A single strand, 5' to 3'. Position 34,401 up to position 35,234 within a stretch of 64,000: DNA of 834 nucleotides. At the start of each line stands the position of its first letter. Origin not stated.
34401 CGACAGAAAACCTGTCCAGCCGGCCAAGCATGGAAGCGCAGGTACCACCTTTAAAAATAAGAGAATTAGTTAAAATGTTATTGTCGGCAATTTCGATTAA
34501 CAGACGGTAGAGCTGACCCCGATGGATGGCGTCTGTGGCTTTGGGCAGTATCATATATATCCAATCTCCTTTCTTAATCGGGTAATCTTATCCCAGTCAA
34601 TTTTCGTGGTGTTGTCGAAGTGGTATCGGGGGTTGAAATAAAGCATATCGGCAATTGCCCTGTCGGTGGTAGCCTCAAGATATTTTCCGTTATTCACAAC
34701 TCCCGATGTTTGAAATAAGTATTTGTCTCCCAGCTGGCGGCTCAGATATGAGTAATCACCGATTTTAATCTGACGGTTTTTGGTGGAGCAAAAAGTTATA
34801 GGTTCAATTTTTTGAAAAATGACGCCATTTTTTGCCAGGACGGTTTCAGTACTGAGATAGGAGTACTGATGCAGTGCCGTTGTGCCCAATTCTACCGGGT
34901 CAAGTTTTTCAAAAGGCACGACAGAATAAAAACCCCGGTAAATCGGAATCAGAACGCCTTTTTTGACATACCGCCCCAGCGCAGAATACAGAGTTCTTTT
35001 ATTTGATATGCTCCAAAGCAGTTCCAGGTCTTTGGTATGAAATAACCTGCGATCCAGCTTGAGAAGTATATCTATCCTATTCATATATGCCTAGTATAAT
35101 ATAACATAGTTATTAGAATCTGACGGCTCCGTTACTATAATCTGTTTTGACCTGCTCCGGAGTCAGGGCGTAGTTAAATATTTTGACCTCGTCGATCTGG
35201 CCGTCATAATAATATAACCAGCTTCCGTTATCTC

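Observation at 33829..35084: AbiEi/AbiEii toxin-antitoxin pair sitting between giant genes, its stop overlapping the downstream gene's start by 4 nt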

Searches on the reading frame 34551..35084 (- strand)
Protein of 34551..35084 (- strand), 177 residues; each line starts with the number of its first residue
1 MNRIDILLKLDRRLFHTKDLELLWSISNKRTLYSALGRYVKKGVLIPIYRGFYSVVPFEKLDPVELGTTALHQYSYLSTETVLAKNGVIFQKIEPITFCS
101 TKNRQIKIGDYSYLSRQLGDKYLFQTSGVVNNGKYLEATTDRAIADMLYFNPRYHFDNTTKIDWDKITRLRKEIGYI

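Call 7: search_protein_families(library=pfam, proteins=[window:34551-35084:-], max_evalue=1)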
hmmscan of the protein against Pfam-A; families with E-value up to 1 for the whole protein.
window:34551-35084:- (177 aa): 1 family
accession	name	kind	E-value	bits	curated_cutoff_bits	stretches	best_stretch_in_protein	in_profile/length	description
PF13338.12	AbiEi_4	-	0.0015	19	25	1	12-55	11-48/49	Transcriptional regulator, AbiEi antitoxin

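Call 8: search_protein_families(library=padloc, proteins=[window:34551-35084:-], max_evalue=1)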
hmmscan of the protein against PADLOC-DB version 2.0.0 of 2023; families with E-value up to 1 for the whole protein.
window:34551-35084:- (177 aa): 15 families
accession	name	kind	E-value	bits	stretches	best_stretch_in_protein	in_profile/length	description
PDLC02255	AbiEi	-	2.1e-30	103.7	1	4-170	5-167/186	AbiEi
PDLC02241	AbiEi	-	1.2e-14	52.6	1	11-155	11-151/199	AbiEi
PDLC02232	AbiEi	-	2.4e-11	41.8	1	7-105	13-115/177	AbiEi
PDLC02230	AbiEi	-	3.1e-10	38.1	1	34-155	21-140/192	AbiEi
PDLC02272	AbiEi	-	2.2e-09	35.4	1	35-160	32-154/200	AbiEi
PDLC02240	AbiEi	-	7.2e-08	30.2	1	9-151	12-162/216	AbiEi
PDLC02267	AbiEi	-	1.7e-06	25.7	1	5-154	8-157/252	AbiEi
PDLC02274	AbiEi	-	1.1e-05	23.3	1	11-145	14-142/217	AbiEi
PDLC02266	AbiEi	-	0.00014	19.3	1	4-59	7-61/258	AbiEi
PDLC02269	AbiEi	-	0.00017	19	1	12-99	10-98/251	AbiEi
PDLC02282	AbiEi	-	0.00058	17.3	1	7-59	10-61/260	AbiEi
PDLC02270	AbiEi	-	0.00065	16.8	1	13-83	11-87/265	AbiEi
PDLC02287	AbiEi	-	0.00074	17.1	1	1-100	1-99/253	AbiEi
PDLC02271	AbiEi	-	0.0063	13.7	1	14-149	23-167/263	AbiEi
PDLC02226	AbiEi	-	0.027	12.3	1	24-55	26-57/202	AbiEi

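Call 9: search_protein_families(library=ncbifam, proteins=[window:34551-35084:-], max_evalue=1)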
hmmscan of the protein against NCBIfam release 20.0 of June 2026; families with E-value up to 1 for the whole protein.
window:34551-35084:- (177 aa): 1 family
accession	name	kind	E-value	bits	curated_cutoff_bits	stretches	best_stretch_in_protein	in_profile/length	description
NF047376.1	TAA_AbiEi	equivalog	3.2e-11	43.2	150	1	6-147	12-161/172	type IV toxin-antitoxin system AbiEi family antitoxin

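Call 23: search_solved_structures(query=window:34551-35084:-, max_evalue=1, show_alignments=2)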
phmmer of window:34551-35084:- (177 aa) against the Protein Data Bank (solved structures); distinct sequences matched with E-value up to 1: 0.

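Call 59: find_homologous_proteins(query=window:34551-35084:-)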
Query window:34551-35084:- (177 aa): 188 proteins with E <= 0.001 among 214 candidates; the best 120 are listed.
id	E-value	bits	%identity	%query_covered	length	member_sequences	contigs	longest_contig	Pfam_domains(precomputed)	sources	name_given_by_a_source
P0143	1.3e-113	395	100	100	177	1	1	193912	-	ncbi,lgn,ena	-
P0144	2.3e-96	339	84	100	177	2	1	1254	-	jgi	-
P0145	1.8e-89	316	77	100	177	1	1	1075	-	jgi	jgi:predicted transcriptional regulator of viral defense system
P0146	2.2e-69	251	61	99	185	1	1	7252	-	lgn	-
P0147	7.5e-66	239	58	98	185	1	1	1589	-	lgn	-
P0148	2.6e-64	234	57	98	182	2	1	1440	-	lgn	-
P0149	2.8e-64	234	56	97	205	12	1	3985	-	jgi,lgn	jgi:hypothetical protein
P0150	8.0e-64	233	56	99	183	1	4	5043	-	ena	-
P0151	1.1e-63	232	56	99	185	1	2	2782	PF13338.13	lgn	-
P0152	2.9e-63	231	57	98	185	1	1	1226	-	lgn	-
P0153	7.6e-63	230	55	98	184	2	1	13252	-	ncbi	ncbi:MAG: type IV toxin-antitoxin system AbiEi family antitoxin domain-containing protein [bacterium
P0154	1.6e-62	229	55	99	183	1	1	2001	-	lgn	-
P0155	1.8e-62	228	56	97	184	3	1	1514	-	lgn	-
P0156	2.1e-62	228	57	99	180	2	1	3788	PF13338.13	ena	-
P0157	3.5e-62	228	57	98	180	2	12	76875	-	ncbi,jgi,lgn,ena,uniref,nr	ncbi:hypothetical protein A2982_00135 [candidate division WWE3 bacterium RIFCSPLOWO2_01_FULL_39_13]|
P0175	1.7e-57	212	53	99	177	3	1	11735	PF13338.13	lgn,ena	-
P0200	9.1e-55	203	51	99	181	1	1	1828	PF13338.13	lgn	-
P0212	5.8e-54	201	52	99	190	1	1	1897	PF13338.13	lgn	-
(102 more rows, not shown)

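Call 60: find_encoding_contigs(protein=P0144, flank=5000, max_places=4)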
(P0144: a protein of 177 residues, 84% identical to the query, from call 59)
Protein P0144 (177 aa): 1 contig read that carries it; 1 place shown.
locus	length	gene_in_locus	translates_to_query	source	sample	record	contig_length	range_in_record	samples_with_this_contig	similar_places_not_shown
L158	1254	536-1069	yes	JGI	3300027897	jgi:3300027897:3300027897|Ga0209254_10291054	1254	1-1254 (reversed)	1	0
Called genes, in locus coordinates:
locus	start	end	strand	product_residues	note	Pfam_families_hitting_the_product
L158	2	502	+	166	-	?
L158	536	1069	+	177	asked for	-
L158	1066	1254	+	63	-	?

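Call 61: find_encoding_contigs(protein=P0145, flank=5000, max_places=4)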
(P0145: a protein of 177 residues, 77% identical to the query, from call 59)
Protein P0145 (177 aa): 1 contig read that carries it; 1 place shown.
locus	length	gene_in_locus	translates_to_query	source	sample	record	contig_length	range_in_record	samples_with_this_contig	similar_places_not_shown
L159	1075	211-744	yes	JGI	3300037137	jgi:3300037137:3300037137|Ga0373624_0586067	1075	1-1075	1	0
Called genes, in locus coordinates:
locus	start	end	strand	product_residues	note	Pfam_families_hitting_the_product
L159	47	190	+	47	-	-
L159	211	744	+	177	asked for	-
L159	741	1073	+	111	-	?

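Call 77: predict_structure(alignment_id=A2)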
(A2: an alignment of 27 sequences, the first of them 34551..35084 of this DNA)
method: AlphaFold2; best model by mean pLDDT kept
length: 177 residues; sequences in the alignment: 27
mean_pLDDT: 93.1   pTM: 0.83
mean pLDDT of the five models: 93.1, 92.5, 92.3, 92.2, 91.9
residues with pLDDT >= 90: 147; 70-90: 29; 50-70: 1; < 50: 0
segments of 3 or more residues with pLDDT < 50: none
pLDDT, mean of each block of 10 residues (from residue 1): 78 89 93 95 92 91 91 93 97 93 94 96 96 93 98 96 97 94
secondary structure, 60 per line:
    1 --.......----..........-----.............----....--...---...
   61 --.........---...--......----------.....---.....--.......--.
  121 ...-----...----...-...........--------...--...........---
elements in order: H3-9 E14-16 H17-23 H29-41 E46-49 E52-54 H63-71 E75-77 H80-85 E96-100 E104-108 E111-117 H120-123 E129-131 E136-138 H140-150 H164-174

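Call 79: fold_search(model_id=the predicted structure, library=pdb)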
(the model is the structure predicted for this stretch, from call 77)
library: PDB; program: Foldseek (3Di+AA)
matches with E <= 10: 891; with E <= 0.001: 2
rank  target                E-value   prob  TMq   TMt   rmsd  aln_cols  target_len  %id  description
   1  6y8q_A                6.1e-05  1.00  0.52  0.48   7.4       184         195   15  AbiEi antitoxin from Streptococcus agalactiae (released 2020-12-16)
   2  6y8q_D                8.3e-04  1.00  0.52  0.50   7.0       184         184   15  AbiEi antitoxin from Streptococcus agalactiae (released 2020-12-16)
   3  1zel_A                1.9e-03  1.00  0.57  0.39   6.0       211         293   13  Crystal structure of RV2827C protein from Mycobacterium tuberculosis (released 2006-05-02)
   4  1zel_B                4.4e-03  1.00  0.58  0.39   6.0       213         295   11  Crystal structure of RV2827C protein from Mycobacterium tuberculosis (released 2006-05-02)
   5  5kqj_MODEL_1_A        1.9e-02  0.91  0.36  0.35   5.9       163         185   10  Solution Structure of Antibiotic-Resistance Factor ANT(2'')-Ia Reveals Substrate-Regulated Conformation Dynami (released 2017-07-12)
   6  2o0y_B                6.7e-02  0.30  0.26  0.20  14.1       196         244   16  Crystal structure of putative transcriptional regulator RHA1_ro06953 (IclR-family) from Rhodococcus sp. (released 2006-12-26)
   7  2o0y_D                6.7e-02  0.30  0.26  0.19  16.5       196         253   15  Crystal structure of putative transcriptional regulator RHA1_ro06953 (IclR-family) from Rhodococcus sp. (released 2006-12-26)
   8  8an4_A                9.2e-02  0.54  0.31  0.28   9.0       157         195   10  MenT1 toxin (rv0078a) from Mycobacterium tuberculosis H37Rv (released 2023-08-02)
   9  4ok0_A                1.1e-01  0.72  0.37  0.31   7.7       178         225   10  Crystal structure of putative nucleotidyltransferase from H. pylori (released 2014-04-09)
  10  3r4k_A                1.1e-01  0.20  0.26  0.19  14.6       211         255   13  Crystal structure of a putative ICLR transcriptional regulator (TM1040_3717) from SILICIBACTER SP. TM1040 at 2.46 A re (released 2011-04-13)
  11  7dqb_A                1.9e-01  0.54  0.26  0.20  12.3       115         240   11  Crystal structure of an IclR homolog complexed with 4-hydroxybenzoate from Microbacterium hydrocarbonoxydans in P21212 (released 2021-05-05)
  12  4ok0_B                2.2e-01  0.57  0.32  0.26   6.4       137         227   11  Crystal structure of putative nucleotidyltransferase from H. pylori (released 2014-04-09)
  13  2o0y_C                2.2e-01  0.18  0.26  0.19  14.3       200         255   14  Crystal structure of putative transcriptional regulator RHA1_ro06953 (IclR-family) from Rhodococcus sp. (released 2006-12-26)
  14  2mlg_MODEL_1_A        2.4e-01  0.93  0.27  0.54   3.4        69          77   19  Stf76 from the Sulfolobus islandicus plasmid-virus pSSVx (released 2014-03-12)
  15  1ft9_A                2.4e-01  0.82  0.23  0.20   5.8        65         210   22  STRUCTURE OF THE REDUCED (FEII) CO-SENSING PROTEIN FROM R. RUBRUM (released 2000-10-09)
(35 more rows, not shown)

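Call 80: search_protein_families(library=pfam, proteins=[L160:2-601:+, L159:2-190:+], max_evalue=0.01)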
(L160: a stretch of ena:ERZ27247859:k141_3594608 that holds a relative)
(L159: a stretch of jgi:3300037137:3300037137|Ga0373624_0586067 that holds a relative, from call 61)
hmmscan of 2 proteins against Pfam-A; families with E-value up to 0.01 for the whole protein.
L160:2-601:+ (199 aa): 1 family
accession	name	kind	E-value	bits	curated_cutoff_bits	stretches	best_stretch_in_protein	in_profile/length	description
PF13385.13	Laminin_G_3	-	2.5e-24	86.6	27.6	1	25-187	1-151/151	Concanavalin A-like lectin/glucanases superfamily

L159:2-190:+ (62 aa): 0 families
